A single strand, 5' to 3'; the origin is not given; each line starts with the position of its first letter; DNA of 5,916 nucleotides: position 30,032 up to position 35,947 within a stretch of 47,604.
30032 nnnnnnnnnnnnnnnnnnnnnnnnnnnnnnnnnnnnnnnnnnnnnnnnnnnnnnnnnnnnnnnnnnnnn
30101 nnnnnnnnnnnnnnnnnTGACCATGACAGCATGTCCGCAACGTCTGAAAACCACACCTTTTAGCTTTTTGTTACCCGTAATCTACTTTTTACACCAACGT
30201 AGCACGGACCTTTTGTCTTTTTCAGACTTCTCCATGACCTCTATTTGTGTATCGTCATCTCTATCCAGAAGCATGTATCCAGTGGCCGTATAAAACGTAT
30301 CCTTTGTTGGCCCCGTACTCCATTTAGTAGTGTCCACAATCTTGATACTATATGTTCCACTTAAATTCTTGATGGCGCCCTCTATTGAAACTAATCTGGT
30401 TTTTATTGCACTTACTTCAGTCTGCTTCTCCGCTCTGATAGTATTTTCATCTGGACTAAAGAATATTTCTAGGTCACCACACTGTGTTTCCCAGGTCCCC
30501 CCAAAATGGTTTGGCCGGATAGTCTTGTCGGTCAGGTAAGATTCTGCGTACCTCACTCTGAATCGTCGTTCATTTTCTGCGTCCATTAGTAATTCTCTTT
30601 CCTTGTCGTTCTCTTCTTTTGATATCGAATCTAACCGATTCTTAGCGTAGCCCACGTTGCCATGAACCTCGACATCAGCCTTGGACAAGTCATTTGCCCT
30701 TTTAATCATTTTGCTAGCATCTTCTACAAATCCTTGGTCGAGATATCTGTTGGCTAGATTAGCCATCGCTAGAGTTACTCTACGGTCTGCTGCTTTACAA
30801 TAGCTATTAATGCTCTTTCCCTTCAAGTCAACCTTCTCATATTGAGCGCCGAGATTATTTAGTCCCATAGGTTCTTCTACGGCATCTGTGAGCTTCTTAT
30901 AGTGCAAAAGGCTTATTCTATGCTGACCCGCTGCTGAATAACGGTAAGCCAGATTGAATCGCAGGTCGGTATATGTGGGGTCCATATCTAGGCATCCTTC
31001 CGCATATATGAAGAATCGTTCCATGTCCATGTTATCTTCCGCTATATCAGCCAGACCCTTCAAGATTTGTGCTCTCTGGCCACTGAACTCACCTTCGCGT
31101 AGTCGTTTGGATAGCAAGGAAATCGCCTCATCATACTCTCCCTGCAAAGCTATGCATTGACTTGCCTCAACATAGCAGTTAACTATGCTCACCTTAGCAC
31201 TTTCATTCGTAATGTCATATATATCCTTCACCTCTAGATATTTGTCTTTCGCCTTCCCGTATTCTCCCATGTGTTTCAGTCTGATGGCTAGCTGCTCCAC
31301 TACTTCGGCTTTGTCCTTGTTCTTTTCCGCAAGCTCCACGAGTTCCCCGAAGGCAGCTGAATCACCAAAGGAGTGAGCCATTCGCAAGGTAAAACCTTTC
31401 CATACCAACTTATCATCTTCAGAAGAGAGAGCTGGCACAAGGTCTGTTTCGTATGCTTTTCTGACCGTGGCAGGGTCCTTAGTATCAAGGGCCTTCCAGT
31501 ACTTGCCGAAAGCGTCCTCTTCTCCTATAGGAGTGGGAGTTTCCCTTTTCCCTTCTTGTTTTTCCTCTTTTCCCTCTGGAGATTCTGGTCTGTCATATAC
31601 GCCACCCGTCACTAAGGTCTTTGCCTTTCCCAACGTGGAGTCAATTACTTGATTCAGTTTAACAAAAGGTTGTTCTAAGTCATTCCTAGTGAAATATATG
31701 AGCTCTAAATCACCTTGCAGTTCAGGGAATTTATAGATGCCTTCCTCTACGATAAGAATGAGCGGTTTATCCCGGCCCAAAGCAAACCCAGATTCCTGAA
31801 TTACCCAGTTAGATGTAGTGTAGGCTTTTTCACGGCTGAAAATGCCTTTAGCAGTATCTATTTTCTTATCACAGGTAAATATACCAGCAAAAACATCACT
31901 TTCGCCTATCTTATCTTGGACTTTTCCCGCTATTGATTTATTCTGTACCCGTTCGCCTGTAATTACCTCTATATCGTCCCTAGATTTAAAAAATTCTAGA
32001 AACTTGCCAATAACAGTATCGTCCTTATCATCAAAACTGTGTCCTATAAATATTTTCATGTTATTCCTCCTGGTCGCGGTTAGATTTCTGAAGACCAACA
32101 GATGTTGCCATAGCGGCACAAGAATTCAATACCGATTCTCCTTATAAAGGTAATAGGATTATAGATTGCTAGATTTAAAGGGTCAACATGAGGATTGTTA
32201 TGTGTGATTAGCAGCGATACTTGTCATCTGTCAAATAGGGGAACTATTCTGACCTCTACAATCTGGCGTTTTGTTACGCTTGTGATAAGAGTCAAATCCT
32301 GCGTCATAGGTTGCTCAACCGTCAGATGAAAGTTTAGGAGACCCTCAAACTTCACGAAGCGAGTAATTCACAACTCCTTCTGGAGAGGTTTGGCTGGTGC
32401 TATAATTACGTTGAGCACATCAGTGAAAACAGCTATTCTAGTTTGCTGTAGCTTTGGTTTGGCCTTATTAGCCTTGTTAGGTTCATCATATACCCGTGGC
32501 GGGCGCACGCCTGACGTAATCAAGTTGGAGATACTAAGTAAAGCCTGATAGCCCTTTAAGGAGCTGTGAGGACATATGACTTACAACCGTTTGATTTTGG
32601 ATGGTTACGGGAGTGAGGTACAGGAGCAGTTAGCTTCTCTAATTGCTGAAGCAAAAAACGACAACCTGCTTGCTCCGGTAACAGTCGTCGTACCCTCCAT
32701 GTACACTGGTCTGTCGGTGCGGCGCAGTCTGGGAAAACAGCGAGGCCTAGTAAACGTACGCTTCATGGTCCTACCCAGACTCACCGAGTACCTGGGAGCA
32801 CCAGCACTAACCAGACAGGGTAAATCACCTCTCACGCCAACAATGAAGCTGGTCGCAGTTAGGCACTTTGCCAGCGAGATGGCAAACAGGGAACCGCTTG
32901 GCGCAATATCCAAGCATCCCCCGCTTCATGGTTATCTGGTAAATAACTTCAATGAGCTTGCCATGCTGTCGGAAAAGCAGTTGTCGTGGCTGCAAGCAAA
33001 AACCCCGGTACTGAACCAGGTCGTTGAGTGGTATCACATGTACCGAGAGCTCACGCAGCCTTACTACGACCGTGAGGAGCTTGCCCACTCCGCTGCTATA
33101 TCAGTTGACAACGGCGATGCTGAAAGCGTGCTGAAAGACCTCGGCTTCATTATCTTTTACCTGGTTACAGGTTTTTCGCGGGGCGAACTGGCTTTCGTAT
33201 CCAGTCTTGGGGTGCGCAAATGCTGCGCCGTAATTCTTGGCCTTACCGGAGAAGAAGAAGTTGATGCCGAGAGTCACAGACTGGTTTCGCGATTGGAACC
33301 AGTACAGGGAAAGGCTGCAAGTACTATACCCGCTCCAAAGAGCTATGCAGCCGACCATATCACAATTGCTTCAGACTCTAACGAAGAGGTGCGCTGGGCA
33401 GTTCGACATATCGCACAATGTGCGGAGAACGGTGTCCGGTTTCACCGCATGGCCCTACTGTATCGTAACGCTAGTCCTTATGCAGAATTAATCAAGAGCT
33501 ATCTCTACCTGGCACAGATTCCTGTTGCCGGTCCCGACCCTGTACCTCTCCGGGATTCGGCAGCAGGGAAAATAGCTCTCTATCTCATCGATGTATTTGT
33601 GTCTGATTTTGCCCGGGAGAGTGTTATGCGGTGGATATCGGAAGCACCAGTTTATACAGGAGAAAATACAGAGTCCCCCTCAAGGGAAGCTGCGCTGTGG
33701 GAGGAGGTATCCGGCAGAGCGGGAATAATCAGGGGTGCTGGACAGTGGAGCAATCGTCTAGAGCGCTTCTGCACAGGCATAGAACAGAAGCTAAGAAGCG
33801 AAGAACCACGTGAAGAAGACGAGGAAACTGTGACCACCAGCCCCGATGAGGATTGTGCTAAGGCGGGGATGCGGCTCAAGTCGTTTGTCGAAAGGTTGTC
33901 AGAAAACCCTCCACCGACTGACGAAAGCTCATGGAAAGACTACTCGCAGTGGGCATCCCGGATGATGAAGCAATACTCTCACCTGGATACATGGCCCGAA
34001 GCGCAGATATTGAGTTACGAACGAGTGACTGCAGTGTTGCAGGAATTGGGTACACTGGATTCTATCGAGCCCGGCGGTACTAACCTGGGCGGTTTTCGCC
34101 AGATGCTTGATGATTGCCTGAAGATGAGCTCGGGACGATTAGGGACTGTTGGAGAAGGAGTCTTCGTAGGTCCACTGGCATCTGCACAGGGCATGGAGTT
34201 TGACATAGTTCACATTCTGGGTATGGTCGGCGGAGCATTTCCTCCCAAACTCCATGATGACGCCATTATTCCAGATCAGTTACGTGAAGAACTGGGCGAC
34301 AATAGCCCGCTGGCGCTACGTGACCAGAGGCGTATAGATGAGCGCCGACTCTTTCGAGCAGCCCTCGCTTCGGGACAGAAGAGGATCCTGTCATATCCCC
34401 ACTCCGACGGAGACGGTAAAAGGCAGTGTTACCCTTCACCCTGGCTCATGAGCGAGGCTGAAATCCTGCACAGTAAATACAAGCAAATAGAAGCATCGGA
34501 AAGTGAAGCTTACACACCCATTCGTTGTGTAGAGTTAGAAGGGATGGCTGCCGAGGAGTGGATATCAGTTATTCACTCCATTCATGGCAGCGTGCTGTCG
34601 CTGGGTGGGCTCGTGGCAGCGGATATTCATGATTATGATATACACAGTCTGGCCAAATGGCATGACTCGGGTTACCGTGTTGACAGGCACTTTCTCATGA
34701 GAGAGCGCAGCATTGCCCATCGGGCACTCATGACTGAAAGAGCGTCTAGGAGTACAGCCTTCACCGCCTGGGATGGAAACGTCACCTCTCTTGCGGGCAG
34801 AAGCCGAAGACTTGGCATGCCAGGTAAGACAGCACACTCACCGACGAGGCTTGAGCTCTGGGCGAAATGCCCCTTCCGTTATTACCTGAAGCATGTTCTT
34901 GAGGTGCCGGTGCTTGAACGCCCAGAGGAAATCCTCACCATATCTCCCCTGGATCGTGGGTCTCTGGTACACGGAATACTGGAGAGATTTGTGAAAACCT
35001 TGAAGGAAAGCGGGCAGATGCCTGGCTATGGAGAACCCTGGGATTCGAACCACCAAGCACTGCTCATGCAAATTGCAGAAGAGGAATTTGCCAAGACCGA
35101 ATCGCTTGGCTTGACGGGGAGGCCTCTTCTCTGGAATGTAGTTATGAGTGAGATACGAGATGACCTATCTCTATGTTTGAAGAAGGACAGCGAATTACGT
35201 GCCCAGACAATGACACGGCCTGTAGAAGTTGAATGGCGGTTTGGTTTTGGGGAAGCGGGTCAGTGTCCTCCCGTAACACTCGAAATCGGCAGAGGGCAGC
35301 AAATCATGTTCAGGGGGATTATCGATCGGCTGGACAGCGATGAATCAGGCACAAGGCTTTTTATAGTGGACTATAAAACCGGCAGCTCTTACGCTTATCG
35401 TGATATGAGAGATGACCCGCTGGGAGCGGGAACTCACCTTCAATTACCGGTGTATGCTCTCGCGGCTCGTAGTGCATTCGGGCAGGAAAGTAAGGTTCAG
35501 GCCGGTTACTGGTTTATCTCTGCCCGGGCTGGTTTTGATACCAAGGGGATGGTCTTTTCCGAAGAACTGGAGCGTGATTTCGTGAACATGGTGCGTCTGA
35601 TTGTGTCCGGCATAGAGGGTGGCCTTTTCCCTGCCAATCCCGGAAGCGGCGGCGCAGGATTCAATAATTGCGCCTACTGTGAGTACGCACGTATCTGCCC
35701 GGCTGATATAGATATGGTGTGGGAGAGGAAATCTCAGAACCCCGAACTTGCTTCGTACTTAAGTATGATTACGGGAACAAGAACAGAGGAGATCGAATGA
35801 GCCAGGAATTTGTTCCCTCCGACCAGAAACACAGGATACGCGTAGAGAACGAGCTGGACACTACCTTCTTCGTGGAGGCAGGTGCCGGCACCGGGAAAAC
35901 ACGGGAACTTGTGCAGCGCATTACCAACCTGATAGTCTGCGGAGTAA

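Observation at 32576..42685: Four translationally coupled genes (AddB-like, AddA-like, SbcD-like, hook-less SbcC-like) inside the putative island: accessory DNA-end surveillance machine or misplaced housekeeping operon?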

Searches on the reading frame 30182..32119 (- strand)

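Call 8: search_protein_families(library=pfam, proteins=[window:30182-32119:-], max_evalue=0.001)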
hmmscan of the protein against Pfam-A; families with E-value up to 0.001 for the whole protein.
window:30182-32119:- (645 aa): 2 families
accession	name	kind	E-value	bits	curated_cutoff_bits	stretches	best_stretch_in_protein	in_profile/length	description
PF13424.12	TPR_12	-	8.8e-05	23.1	30.1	0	276-340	8-72/77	Tetratricopeptide repeat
PF13428.12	TPR_14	-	0.00075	20.4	23.5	0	324-343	12-31/44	Tetratricopeptide repeat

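Call 55: search_protein_families(library=padloc, proteins=[window:30182-32119:-], max_evalue=0.001)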
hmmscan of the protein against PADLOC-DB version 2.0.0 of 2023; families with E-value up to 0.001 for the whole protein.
window:30182-32119:- (645 aa): 0 families

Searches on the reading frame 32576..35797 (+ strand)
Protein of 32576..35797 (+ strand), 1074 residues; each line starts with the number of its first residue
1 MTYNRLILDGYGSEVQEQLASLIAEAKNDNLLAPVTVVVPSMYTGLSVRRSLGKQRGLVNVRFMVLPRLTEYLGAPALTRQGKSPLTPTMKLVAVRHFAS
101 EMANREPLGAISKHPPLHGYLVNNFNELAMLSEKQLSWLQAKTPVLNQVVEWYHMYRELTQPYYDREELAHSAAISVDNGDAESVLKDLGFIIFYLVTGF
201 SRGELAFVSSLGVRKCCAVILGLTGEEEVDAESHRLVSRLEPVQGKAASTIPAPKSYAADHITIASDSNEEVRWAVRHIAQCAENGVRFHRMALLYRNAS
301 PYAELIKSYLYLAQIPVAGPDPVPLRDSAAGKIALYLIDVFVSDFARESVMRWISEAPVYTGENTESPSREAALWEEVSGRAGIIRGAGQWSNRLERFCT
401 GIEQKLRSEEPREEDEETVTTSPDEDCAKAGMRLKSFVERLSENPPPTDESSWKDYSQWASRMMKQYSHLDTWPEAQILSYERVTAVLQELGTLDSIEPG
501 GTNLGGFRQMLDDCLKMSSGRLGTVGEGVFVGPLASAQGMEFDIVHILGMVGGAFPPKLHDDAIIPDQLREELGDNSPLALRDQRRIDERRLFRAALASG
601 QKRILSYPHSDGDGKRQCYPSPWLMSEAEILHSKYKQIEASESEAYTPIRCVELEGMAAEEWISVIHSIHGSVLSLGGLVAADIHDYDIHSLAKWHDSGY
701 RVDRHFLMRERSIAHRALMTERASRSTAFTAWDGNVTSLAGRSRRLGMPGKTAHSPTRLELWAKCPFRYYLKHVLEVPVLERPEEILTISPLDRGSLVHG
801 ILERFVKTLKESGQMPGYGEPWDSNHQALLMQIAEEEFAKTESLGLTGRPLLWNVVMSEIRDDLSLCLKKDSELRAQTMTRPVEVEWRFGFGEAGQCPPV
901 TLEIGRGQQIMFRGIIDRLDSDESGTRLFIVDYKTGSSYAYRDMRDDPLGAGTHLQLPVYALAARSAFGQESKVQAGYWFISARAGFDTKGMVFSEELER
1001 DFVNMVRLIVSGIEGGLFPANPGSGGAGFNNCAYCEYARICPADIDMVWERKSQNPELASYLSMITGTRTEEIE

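Call 5: search_protein_families(library=pfam, proteins=[window:32576-35797:+], max_evalue=0.01)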
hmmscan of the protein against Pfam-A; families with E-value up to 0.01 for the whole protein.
window:32576-35797:+ (1074 aa): 2 families
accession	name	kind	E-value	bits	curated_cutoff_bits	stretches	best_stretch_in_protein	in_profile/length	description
PF12705.13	PDDEXK_1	-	2.8e-40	139.3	22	1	755-1042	3-247/247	PD-(D/E)XK nuclease superfamily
PF13361.12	UvrD_C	-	2.1e-07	31.1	25.6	1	262-365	44-146/350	UvrD-like helicase C-terminal domain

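Call 6: search_protein_families(library=ncbifam, proteins=[window:32576-35797:+], max_evalue=0.01)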
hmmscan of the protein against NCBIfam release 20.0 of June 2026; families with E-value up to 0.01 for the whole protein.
window:32576-35797:+ (1074 aa): 7 families
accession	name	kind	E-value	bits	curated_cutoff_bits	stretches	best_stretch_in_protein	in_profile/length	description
TIGR02773.1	addB_Gpos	equivalog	5.6e-27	93.8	903.7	3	752-938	782-962/1159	helicase-exonuclease AddAB subunit AddB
TIGR03623.1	TIGR03623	subfamily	6.9e-23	80.8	299.6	3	909-970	734-784/876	probable DNA repair protein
TIGR02786.1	addB_alphas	equivalog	4.2e-11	41.7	486.5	1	755-945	753-913/1024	double-strand break repair protein AddB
TIGR00372.1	cas4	equivalog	5.1e-07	29.7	65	1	911-1042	67-179/180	CRISPR-associated protein Cas4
TIGR02774.1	rexB_recomb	equivalog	5.9e-06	24.9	718.35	1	762-938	753-905/1076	ATP-dependent nuclease subunit B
TIGR01075.1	uvrD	equivalog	0.00066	18.1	1144.45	0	514-558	534-578/715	DNA helicase II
NF008743.0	PRK11773.1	equivalog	0.0078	14.6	965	0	527-562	552-587/720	DNA helicase II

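Call 7: search_protein_families(library=padloc, proteins=[window:32576-35797:+], max_evalue=0.01)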
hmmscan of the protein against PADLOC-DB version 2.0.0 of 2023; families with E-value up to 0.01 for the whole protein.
window:32576-35797:+ (1074 aa): 7 families
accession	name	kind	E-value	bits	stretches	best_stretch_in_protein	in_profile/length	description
PDLC00943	Cas4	-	1.3e-07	29.7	1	911-1042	67-179/180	CRISPR-associated protein Cas4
PDLC01250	Cas4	-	5.8e-06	24.7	1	913-1042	63-168/168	"CAS-I,CAS-II,CAS-III,CAS-IV,CAS-V,CAS-VI; acquisition_associated"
PDLC00944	Cas4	-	0.00016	19.9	1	914-1042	68-177/177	Cas4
PDLC02083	Cas4_II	-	0.00024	19.6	1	947-1041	98-183/186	-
PDLC00117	GajB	-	0.00033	17.3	0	528-571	514-554/604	UrvD helicase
PDLC01447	Cas4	-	0.00092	17.7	1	908-1043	50-159/161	"CAS-I,CAS-II,CAS-III,CAS-IV,CAS-V,CAS-VI; acquisition_associated"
PDLC02410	Aga_Cas4-like_Nuc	-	0.0028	15.5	0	897-970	120-178/255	Class II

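Call 65: search_solved_structures(query=window:32576-35797:+, max_evalue=0.01)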
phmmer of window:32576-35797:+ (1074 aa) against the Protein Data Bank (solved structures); distinct sequences matched with E-value up to 0.01: 1.
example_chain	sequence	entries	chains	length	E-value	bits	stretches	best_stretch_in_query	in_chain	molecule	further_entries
3u44_B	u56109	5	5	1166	6.8e-08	34.4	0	754-936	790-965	ATP-dependent helicase/deoxyribonuclease subunit B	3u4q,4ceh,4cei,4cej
